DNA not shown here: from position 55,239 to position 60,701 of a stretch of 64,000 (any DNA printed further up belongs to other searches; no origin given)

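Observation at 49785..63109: A 13-kb same-strand block couples the giant pilin to GT4, Alg14, Alg13::GtrA and duplicated phosphodiester glycosidases, with no pilus machinery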

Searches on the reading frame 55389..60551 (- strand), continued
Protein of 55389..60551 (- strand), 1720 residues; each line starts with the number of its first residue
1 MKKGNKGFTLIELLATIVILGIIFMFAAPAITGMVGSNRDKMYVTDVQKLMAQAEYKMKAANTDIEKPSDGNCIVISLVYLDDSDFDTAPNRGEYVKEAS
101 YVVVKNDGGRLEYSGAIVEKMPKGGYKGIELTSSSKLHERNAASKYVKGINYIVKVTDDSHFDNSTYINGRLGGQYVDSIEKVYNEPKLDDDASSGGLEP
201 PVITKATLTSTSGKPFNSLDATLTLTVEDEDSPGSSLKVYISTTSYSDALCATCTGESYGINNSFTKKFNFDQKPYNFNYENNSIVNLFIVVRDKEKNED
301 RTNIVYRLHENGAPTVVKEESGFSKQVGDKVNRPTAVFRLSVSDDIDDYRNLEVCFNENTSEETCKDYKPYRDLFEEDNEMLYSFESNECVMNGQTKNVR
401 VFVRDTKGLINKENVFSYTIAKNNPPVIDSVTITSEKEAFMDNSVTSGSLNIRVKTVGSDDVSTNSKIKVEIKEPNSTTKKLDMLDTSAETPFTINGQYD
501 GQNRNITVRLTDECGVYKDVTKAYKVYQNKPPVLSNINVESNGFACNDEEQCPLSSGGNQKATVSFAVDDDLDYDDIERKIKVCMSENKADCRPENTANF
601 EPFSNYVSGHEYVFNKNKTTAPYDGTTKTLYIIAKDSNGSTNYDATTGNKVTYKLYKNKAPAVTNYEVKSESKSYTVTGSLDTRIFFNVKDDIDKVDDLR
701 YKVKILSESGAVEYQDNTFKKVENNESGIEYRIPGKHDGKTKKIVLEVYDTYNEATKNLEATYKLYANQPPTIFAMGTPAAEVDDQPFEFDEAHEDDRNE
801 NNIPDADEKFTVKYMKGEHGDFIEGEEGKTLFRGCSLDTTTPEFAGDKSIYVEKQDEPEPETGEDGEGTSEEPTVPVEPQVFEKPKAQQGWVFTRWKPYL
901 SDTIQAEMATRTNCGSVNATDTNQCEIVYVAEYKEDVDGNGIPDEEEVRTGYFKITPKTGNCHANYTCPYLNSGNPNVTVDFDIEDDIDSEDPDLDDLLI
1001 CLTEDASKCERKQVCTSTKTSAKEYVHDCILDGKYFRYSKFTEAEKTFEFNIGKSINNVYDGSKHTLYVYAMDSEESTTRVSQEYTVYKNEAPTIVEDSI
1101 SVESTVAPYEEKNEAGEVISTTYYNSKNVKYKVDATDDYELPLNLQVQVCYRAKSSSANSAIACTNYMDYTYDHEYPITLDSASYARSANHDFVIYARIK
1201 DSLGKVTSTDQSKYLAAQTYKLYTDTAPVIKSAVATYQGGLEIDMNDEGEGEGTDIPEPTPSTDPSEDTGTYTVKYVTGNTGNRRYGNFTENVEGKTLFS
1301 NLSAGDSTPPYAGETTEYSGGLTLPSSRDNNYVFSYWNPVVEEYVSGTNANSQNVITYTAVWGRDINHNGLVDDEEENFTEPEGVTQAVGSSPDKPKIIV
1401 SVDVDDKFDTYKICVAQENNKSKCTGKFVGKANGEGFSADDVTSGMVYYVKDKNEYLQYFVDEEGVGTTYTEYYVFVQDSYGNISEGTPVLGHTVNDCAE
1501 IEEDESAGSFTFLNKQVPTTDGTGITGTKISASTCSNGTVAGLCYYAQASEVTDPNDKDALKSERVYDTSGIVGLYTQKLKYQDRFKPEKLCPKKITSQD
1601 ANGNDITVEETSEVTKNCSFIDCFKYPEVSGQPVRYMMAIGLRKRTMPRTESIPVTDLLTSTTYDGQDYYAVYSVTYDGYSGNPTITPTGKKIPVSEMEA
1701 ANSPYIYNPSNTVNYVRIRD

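Call 15: find_related_loci(query=A1, collection=genome_contigs, flank=10000)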
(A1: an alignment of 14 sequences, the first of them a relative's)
Query A1 (1720 aa) in genome_contigs; peptide patterns used: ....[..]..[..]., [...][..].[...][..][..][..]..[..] (x = any residue, [..] = any of these).
599 stretches matched a pattern (row limit reached: there are more); 184 encode a relative of the query (tblastn E <= 1e-3); the best 80 are kept; 80 distinct loci.
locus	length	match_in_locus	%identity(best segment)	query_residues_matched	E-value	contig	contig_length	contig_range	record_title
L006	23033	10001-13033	36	1-1245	3e-124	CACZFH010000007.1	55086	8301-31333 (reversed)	MAG: uncultured Erysipelotrichaceae bacterium isolate RUG12568 genome assembly, contig: RUG12568_asm_7, whole genome sho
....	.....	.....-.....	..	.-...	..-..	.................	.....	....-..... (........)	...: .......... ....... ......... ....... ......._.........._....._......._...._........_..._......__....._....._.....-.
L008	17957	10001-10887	42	1-149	5e-27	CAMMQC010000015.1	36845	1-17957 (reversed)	MAG: uncultured Tenericutes bacterium isolate ERR4836964_bin.35_MetaWRAP_v1.1_MAG genome assembly, contig: NODE_1055_len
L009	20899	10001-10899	43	3-148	1e-26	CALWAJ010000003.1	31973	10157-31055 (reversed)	MAG: uncultured Bacilli bacterium isolate BRZ_GV__bin40 genome assembly, contig: BRZ_GV__NODE_1150_length_31973_cov_8.29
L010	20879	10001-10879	43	1-124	2e-25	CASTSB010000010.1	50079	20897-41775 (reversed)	MAG: uncultured Bacilli bacterium isolate extra-ERR2497919.1_1677795667 genome assembly, contig: NODE_99_length_50079_co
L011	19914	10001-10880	42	6-149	3e-25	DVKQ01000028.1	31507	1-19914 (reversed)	MAG TPA_asm: Candidatus Onthousia faecipullorum isolate CHK195-26880 CHK195__C100552_L31507_ERR3414590, whole genome sho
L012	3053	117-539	40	6-147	1e-24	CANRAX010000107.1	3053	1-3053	MAG: uncultured Bacilli bacterium isolate Lapin-016__bin45 genome assembly, contig: Lapin-016__NODE_33148_length_3053_co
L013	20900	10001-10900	43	6-147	1e-24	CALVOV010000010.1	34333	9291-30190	MAG: uncultured Bacilli bacterium isolate BRZ_QD__bin2 genome assembly, contig: BRZ_QD__NODE_1849_length_34333_cov_5.565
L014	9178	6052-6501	40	1-152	3e-22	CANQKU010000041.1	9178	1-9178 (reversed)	MAG: uncultured Bacilli bacterium isolate Lapin-017__bin42 genome assembly, contig: Lapin-017__NODE_5841_length_9178_cov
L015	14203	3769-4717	31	1-167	3e-20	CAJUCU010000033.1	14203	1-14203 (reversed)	MAG TPA_asm: uncultured Bacilli bacterium isolate MGBC117562 genome assembly, contig: MGBC117562.33, whole genome shotgu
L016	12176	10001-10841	41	6-141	1e-18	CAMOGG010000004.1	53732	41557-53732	MAG: uncultured Bacillales bacterium isolate SRR873604_bin.131_metaWRAP_v1.3_MAG genome assembly, contig: NODE_582_lengt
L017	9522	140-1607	34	1-142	2e-17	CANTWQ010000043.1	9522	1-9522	MAG: uncultured Bacilli bacterium isolate dsm_us_coassembly__bin27 genome assembly, contig: dsm_us_coassembly__k59_37978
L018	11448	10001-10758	31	1-141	6e-17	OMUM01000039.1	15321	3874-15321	uncultured bacterium isolate hRUG889 genome assembly, contig: NODE_5204_length_15321_cov_35.9541, whole genome shotgun s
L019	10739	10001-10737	38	1-105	4e-16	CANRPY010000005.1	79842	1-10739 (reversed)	MAG: uncultured Bacilli bacterium isolate Lapin-018__bin50 genome assembly, contig: Lapin-018__NODE_234_length_79842_cov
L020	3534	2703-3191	30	3-164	5e-16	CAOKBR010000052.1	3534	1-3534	MAG TPA_asm: uncultured Tenericutes bacterium isolate SRR15604613_bin.59_metawrap_v1.3_MAG genome assembly, contig: NODE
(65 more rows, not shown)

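Call 21: find_encoding_contigs(protein=P0033, flank=10000, max_places=2)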
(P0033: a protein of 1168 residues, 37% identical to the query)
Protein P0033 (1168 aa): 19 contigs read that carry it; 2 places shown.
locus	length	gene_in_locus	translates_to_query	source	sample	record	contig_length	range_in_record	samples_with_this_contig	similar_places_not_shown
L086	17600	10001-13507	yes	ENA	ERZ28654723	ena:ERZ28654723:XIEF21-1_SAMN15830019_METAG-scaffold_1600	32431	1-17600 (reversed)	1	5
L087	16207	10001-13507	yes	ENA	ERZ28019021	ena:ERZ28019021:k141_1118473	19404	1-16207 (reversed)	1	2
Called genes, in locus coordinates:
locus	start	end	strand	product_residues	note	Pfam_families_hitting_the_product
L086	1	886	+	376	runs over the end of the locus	PF09823:DUF2357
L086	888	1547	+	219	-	-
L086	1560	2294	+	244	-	-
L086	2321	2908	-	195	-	-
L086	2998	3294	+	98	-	-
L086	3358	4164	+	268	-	-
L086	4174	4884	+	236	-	-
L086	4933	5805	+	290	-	PF10672:Methyltrans_SAM, PF03602:Cons_hypoth95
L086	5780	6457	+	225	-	PF00849:PseudoU_synth_2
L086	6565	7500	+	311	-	-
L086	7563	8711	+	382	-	PF20706:GT4-conflict (weak), PF00534:Glycos_transf_1, PF13692:Glyco_trans_1_4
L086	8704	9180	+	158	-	PF08660:Alg14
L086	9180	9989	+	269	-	PF04101:Glyco_tran_28_C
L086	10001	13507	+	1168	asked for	PF07963:N_methyl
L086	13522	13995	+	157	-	-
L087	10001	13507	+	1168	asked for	PF07963:N_methyl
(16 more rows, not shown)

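Call 22: find_encoding_contigs(protein=P0076, flank=10000, max_places=2)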
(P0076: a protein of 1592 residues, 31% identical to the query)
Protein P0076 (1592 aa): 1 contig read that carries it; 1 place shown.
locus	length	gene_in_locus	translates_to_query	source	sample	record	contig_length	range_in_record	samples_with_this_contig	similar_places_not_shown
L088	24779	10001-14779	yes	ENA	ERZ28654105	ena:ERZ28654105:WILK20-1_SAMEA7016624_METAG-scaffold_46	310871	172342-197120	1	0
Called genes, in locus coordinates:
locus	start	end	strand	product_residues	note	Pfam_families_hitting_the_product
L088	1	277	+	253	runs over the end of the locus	PF01026:TatD_DNase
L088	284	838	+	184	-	-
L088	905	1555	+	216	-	-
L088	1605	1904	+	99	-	-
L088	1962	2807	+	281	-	-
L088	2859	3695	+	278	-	-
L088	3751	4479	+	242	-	-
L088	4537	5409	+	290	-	PF10672:Methyltrans_SAM, PF03602:Cons_hypoth95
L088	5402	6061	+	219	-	PF00849:PseudoU_synth_2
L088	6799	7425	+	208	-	-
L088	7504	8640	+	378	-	PF00534:Glycos_transf_1, PF20706:GT4-conflict (faint), PF13692:Glyco_trans_1_4, PF13524:Glyco_trans_1_2 (weak)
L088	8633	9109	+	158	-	PF08660:Alg14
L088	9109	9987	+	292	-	PF04101:Glyco_tran_28_C, PF04138:GtrA_DPMS_TM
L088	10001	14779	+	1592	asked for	PF07963:N_methyl (weak)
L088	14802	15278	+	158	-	-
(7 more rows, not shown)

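Call 23: find_encoding_contigs(protein=P0084, flank=10000, max_places=2)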
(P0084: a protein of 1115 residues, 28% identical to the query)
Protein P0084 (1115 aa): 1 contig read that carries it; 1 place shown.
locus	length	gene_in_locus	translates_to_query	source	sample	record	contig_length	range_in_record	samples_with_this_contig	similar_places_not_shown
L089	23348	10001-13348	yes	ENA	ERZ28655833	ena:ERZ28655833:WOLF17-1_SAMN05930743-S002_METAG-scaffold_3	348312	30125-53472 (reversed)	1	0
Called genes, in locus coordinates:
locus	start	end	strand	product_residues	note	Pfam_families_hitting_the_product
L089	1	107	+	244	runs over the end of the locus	PF02535:Zip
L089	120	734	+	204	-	-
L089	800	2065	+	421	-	PF02388:FemAB, PF13480:Acetyltransf_6 (faint)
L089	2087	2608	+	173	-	-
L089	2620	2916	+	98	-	-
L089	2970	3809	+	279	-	-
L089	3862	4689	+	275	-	-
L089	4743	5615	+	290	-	PF10672:Methyltrans_SAM, PF03602:Cons_hypoth95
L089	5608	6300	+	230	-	PF00849:PseudoU_synth_2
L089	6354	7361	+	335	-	-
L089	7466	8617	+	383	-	PF20706:GT4-conflict, PF00534:Glycos_transf_1, PF13692:Glyco_trans_1_4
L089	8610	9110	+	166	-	PF08660:Alg14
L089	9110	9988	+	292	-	PF04101:Glyco_tran_28_C, PF04138:GtrA_DPMS_TM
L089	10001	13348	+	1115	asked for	PF07963:N_methyl (weak)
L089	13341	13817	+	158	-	-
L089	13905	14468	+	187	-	-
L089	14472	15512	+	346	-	PF09992:NAGPA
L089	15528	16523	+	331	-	PF18895:T4SS_pilin (weak)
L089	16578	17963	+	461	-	-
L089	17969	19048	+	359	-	PF09992:NAGPA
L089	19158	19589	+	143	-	-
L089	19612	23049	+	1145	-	PF01855:POR_N, PF17147:PFOR_II, PF01558:POR, PF12838:Fer4_7, PF13183:Fer4_8, PF13187:Fer4_9, PF13237:Fer4_10, PF13484:Fer4_16, +3 more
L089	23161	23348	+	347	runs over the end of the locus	-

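Call 71: search_protein_families(library=pfam, proteins=[L089:15528-16523:+, L001:6168-7406:+, L002:14726-17767:+, L002:8341-9225:+, L002:9278-9922:+], max_evalue=0.01)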
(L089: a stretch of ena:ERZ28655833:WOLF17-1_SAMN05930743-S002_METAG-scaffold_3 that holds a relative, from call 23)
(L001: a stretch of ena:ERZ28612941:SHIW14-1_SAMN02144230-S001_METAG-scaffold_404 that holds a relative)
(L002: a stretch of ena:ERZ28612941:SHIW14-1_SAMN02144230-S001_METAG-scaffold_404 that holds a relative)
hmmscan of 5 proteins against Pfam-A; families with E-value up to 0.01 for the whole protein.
L089:15528-16523:+ (331 aa): 1 family
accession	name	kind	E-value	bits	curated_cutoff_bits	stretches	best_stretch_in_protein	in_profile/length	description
PF18895.5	T4SS_pilin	-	7.4e-07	29.6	26.6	1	20-81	7-71/71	Type IV secretion system pilin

L001:6168-7406:+ (412 aa): 1 family
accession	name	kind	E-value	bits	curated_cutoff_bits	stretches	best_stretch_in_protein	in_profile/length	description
PF01914.23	MarC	-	0.0022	17.9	23.9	1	10-71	68-126/203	MarC family integral membrane protein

L002:14726-17767:+ (1013 aa): 1 family
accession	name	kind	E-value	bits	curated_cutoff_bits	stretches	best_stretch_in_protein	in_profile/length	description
PF07963.17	N_methyl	-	4e-06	26.6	21.2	1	2-26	3-27/27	Prokaryotic N-terminal methylation motif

L002:8341-9225:+ (294 aa): 1 family
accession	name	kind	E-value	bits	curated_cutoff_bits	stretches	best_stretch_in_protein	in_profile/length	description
PF06998.16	DUF1307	-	3.7e-05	24.3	28.3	1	176-287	13-122/123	Protein of unknown function (DUF1307)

L002:9278-9922:+ (214 aa): 0 families
